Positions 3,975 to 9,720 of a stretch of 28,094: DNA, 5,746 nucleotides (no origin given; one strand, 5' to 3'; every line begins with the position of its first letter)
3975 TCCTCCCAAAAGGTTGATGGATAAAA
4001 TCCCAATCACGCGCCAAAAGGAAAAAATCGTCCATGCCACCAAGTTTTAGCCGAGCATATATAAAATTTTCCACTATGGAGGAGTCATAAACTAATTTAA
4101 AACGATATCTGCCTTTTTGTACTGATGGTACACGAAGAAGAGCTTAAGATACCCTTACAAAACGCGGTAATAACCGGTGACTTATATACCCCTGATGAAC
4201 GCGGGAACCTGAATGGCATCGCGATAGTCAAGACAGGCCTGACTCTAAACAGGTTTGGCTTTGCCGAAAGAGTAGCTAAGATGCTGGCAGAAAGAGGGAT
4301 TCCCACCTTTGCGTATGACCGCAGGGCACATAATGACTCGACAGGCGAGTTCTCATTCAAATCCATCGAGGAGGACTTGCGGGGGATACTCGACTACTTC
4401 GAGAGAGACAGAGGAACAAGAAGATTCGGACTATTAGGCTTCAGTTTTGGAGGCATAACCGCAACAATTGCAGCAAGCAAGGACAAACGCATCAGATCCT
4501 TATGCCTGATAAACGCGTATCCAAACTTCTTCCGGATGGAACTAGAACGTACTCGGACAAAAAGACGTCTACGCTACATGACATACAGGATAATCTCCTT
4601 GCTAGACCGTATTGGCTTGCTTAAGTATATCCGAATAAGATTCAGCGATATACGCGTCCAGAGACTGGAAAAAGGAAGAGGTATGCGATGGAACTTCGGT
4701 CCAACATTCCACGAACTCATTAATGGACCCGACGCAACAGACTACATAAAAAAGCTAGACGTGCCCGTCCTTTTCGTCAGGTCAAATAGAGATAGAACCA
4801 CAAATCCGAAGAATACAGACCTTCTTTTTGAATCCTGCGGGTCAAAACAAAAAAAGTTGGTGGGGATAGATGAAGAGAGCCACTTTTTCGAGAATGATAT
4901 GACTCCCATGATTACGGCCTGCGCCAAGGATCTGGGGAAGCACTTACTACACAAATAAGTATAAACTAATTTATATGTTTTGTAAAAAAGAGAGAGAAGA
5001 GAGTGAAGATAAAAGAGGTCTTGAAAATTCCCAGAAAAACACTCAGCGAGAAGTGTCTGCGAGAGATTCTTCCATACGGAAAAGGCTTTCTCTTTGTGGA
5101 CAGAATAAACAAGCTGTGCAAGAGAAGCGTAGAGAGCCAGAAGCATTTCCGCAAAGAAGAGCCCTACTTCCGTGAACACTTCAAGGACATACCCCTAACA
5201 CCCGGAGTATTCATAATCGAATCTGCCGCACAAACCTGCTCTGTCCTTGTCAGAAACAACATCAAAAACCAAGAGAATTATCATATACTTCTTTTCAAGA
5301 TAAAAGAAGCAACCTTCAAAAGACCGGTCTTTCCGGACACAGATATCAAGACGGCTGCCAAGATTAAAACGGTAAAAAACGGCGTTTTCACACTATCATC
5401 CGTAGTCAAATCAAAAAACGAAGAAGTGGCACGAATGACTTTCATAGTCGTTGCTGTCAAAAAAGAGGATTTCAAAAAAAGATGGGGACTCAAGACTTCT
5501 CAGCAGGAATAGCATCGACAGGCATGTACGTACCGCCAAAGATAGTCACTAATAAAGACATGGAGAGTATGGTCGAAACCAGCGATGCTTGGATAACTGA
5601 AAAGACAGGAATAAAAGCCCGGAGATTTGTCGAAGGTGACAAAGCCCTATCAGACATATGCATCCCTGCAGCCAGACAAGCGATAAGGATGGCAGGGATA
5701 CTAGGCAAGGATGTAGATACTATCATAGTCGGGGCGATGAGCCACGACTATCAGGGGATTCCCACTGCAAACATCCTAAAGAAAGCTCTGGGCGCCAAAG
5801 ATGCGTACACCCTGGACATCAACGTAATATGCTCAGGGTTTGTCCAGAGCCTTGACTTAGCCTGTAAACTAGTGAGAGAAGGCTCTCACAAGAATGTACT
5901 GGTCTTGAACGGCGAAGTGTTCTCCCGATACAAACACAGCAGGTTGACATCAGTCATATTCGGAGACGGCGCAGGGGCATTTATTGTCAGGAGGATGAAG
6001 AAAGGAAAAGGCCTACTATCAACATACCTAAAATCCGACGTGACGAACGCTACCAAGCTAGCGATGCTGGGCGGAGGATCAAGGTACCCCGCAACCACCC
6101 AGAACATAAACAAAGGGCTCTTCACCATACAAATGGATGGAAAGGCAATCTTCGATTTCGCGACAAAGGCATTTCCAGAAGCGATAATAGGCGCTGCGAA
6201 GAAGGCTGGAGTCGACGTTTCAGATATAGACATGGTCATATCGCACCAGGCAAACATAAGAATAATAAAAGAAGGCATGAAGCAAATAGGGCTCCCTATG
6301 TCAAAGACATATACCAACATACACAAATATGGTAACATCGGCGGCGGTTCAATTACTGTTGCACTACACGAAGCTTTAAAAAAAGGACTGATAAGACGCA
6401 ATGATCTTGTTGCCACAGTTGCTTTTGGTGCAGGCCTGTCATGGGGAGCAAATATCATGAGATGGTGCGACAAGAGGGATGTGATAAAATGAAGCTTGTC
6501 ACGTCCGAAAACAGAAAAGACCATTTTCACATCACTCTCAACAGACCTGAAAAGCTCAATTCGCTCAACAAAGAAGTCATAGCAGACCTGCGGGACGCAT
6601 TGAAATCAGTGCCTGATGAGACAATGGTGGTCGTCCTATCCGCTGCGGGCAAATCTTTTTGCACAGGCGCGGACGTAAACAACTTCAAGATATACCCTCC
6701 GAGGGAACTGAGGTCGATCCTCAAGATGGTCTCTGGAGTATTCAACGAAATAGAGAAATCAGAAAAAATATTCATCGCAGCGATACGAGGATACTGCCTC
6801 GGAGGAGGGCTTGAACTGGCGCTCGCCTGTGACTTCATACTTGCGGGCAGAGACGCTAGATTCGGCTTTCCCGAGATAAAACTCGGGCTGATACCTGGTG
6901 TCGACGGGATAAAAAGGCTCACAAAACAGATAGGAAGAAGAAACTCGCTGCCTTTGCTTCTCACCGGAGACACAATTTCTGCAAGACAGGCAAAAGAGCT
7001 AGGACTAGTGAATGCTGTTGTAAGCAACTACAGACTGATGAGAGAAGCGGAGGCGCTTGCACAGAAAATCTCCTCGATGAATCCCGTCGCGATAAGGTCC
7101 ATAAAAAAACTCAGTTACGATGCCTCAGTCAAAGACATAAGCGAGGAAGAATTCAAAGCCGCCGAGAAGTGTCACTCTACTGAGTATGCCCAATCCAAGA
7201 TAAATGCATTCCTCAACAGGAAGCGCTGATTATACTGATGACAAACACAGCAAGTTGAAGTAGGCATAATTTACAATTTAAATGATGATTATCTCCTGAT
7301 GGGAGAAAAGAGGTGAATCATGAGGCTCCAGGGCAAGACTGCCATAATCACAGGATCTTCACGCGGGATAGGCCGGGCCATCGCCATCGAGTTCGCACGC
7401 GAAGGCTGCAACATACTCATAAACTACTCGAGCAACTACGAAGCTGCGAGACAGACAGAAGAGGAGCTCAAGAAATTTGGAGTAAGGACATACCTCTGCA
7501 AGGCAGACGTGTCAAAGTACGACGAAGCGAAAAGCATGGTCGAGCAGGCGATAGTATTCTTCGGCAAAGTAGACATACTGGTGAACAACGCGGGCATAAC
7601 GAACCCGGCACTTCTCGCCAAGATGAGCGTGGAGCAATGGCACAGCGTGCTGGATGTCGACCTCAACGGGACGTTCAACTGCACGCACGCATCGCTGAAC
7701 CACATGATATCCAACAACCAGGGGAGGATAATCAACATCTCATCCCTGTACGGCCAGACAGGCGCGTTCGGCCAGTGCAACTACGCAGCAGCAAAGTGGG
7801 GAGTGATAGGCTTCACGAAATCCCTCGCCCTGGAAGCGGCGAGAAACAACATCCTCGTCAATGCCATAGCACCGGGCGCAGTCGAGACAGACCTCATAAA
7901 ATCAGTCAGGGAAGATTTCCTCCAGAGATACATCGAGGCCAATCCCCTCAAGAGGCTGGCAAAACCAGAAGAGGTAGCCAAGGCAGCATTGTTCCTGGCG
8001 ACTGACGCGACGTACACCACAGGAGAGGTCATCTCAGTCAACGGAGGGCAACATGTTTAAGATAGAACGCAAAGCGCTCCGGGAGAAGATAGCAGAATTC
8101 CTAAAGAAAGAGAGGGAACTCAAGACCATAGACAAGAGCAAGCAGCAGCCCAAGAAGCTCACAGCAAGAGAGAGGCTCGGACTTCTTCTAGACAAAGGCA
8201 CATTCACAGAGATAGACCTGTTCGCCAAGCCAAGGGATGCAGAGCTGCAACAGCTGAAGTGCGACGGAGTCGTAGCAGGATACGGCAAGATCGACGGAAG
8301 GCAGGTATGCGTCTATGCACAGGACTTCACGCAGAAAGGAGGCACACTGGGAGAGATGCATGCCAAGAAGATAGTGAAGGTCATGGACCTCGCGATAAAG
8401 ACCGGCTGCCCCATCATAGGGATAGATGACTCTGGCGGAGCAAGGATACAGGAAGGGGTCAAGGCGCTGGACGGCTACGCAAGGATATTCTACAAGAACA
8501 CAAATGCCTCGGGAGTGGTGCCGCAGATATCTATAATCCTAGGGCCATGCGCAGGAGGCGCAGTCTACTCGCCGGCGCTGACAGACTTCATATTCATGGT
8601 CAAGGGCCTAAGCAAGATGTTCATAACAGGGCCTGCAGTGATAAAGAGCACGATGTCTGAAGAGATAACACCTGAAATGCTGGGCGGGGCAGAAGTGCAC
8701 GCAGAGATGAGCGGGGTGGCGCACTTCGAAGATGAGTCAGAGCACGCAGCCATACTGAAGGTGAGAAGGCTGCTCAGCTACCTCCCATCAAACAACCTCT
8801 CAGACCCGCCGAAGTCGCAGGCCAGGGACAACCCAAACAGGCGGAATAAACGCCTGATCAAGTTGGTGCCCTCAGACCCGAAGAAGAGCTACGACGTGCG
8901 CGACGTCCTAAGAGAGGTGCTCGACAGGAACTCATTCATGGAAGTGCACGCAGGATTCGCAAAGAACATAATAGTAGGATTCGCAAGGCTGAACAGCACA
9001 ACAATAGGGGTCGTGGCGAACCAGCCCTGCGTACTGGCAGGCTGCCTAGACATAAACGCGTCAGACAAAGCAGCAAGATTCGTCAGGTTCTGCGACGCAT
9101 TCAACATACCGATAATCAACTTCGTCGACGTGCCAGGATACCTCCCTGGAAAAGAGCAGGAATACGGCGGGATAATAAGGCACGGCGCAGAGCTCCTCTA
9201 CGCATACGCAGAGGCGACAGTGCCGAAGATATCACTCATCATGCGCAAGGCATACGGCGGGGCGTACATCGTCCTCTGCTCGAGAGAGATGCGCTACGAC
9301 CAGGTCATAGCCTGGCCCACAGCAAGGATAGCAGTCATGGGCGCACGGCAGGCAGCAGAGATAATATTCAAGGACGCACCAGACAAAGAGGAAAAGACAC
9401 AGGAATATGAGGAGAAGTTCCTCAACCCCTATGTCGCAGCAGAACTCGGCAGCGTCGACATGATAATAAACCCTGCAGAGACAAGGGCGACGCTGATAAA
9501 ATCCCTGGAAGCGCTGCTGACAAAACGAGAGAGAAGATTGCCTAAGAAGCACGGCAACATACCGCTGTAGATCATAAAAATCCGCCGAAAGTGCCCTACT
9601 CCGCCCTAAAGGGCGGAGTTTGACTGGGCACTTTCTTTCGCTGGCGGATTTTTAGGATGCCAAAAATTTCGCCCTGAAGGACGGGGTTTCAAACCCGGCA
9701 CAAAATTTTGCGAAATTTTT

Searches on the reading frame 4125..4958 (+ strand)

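Call 10: search_protein_families(library=pfam, proteins=[window:4125-4958:+], max_evalue=0.01)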
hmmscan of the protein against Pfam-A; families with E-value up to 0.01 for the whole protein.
window:4125-4958:+ (277 aa): 7 families
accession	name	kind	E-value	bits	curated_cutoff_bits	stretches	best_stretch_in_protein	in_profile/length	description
PF12146.15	Hydrolase_4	-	6.9e-14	52.2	27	1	45-257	18-236/239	Serine aminopeptidase, S33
PF00561.26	Abhydrolase_1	-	7.8e-10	39.3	25.8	1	43-136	13-109/245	alpha/beta hydrolase fold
PF12697.13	Abhydrolase_6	-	1.9e-07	32.4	26.3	1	46-153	14-109/217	Alpha/beta hydrolase family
PF02129.25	Peptidase_S15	-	0.0014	18.8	23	0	54-125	47-122/262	X-Pro dipeptidyl-peptidase (S15 family)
PF01738.24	DLH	-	0.0029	17.7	21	0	40-140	36-136/217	Dienelactone hydrolase family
PF03959.19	FSH1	-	0.0062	16.7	21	0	75-124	79-126/211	Serine hydrolase (FSH1)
PF08840.17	BAAT_C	-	0.0089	16.5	20.9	0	99-227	22-128/210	BAAT / Acyl-CoA thioester hydrolase C terminal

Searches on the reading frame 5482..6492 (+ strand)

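Call 10: search_protein_families(library=pfam, proteins=[window:5482-6492:+], max_evalue=0.01)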
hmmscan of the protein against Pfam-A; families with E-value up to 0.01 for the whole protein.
window:5482-6492:+ (336 aa): 4 families
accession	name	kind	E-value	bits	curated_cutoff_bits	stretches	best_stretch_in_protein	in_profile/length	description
PF08541.16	ACP_syn_III_C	-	2.3e-30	105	26.6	1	240-328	2-90/90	3-Oxoacyl-[acyl-carrier-protein (ACP)] synthase III C terminal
PF08545.16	ACP_syn_III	-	9.3e-20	70.7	24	1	111-186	1-79/80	3-Oxoacyl-[acyl-carrier-protein (ACP)] synthase III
PF00108.29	Thiolase_N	-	1.9e-08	34.5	26.4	1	52-177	19-145/260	Thiolase, N-terminal domain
PF22691.2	Thiolase_C_1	-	0.0016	18.6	28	0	225-255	14-44/144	Thiolase C-terminal domain-like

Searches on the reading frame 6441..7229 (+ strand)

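Call 10: search_protein_families(library=pfam, proteins=[window:6441-7229:+], max_evalue=0.01)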
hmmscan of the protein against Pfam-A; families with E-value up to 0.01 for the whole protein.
window:6441-7229:+ (262 aa): 2 families
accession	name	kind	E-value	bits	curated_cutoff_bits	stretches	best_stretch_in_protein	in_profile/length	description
PF00378.25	ECH_1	-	9.2e-51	173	27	1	30-254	8-233/251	Enoyl-CoA hydratase/isomerase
PF16113.10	ECH_2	-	3.8e-30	106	27.2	1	30-248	3-229/335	Enoyl-CoA hydratase/isomerase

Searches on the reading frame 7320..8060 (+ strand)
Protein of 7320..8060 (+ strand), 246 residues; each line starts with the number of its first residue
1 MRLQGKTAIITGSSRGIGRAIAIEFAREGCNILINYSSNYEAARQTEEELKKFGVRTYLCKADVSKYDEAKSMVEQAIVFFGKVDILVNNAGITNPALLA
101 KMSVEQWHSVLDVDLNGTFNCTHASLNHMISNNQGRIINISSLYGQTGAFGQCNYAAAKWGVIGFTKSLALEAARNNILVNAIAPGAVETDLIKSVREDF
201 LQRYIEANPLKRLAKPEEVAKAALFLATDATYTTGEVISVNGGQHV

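Call 10: search_protein_families(library=pfam, proteins=[window:7320-8060:+], max_evalue=0.01)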
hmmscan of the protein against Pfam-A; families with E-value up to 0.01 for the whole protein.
window:7320-8060:+ (246 aa): 5 families
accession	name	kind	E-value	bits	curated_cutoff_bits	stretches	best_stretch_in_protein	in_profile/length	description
PF00106.31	adh_short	-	8.2e-62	208.6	26.6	1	6-199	1-193/195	short chain dehydrogenase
PF13561.12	adh_short_C2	-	5.3e-61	206.6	27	1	14-245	5-236/236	Enoyl-(Acyl carrier protein) reductase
PF08659.16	KR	-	1.2e-20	74.6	22.6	1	7-159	2-153/180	KR domain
PF01370.27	Epimerase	-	0.0031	17.4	20.9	1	9-148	2-123/240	NAD dependent epimerase/dehydratase family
PF02882.25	THF_DHG_CYH_C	-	0.0037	17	27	0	2-43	33-74/160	Tetrahydrofolate dehydrogenase/cyclohydrolase, NAD(P)-binding domain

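Call 81: find_encoding_contigs(protein=window:7320-8060:+, flank=10000, max_places=3)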
Protein window:7320-8060:+ (246 aa): 1 contig read that carries it; 1 place shown.
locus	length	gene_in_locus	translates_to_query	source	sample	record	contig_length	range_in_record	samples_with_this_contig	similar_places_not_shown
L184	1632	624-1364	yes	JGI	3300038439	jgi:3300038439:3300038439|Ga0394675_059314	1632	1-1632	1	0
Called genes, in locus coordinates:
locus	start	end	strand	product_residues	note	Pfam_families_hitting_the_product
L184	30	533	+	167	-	PF00378:ECH_1, PF16113:ECH_2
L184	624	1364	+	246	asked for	PF00106:adh_short, PF08659:KR, PF13561:adh_short_C2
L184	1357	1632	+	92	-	?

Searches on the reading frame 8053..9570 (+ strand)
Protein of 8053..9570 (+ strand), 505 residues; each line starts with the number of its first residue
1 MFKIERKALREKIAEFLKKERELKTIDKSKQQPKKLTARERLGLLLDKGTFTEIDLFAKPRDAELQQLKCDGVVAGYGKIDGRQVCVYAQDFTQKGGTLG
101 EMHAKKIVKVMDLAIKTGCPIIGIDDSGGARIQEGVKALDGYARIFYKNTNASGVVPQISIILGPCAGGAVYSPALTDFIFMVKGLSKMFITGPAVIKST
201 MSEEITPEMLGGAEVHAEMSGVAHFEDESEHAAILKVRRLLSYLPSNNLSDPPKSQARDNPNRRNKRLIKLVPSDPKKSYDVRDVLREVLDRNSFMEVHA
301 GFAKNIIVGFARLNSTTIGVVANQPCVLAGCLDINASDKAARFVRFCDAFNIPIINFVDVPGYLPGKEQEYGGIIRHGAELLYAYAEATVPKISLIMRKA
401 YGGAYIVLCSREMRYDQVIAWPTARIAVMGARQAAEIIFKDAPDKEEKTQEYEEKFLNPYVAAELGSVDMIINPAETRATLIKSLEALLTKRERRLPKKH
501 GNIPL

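Call 10: search_protein_families(library=pfam, proteins=[window:8053-9570:+], max_evalue=0.01)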
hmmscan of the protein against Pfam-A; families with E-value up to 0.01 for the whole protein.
window:8053-9570:+ (505 aa): 3 families
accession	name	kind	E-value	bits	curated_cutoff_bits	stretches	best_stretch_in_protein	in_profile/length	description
PF01039.27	Carboxyl_trans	-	2.4e-183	610.7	22.3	1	35-503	7-493/493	Carboxyl transferase domain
PF03255.19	ACCA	-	3e-12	46.8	23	1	339-474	135-263/310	Acetyl co-enzyme A carboxylase carboxyltransferase-like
PF06833.16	MdcE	-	6.9e-07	29.6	32.7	1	352-489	28-162/196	Malonate decarboxylase gamma subunit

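Call 16: find_encoding_contigs(protein=window:8053-9570:+, flank=10000, max_places=6)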
Protein window:8053-9570:+ (505 aa): no gene with exactly this product is on record in the collection.
